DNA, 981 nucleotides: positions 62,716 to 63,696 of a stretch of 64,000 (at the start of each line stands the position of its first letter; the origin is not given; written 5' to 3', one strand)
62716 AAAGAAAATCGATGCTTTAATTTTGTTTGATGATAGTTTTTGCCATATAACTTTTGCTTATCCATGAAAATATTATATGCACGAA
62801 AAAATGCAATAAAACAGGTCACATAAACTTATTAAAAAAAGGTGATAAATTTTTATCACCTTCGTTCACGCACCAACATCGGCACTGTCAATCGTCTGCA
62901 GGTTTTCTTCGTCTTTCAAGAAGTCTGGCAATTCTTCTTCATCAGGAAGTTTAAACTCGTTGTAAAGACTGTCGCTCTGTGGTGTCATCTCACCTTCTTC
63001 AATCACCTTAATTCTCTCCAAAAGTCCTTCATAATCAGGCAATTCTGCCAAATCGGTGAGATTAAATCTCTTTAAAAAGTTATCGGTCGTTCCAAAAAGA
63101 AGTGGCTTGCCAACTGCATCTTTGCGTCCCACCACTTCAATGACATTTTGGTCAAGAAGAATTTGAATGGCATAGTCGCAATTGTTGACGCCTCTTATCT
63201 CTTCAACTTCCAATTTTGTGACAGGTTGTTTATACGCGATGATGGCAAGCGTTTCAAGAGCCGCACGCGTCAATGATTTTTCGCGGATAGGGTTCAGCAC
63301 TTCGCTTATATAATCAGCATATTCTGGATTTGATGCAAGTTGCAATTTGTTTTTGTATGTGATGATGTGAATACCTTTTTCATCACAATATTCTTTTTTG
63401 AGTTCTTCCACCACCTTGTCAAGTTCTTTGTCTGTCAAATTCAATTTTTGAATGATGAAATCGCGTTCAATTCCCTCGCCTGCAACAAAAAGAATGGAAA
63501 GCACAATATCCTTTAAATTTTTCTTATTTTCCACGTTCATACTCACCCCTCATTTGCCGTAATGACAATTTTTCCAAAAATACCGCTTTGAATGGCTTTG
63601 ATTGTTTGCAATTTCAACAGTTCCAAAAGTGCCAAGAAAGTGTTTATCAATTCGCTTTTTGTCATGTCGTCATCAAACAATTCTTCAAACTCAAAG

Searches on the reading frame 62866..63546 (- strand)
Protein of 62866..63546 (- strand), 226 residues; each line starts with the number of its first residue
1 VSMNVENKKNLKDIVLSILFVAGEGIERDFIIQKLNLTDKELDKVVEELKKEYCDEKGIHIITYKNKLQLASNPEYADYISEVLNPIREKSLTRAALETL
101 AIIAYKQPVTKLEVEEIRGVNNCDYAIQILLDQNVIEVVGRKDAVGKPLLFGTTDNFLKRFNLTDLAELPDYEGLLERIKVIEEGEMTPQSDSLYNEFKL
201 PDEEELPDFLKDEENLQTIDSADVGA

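Call 90: find_encoding_contigs(protein=window:62866-63546:-, flank=10000, max_places=1)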
Protein window:62866-63546:- (226 aa): no gene with exactly this product is on record in the collection.
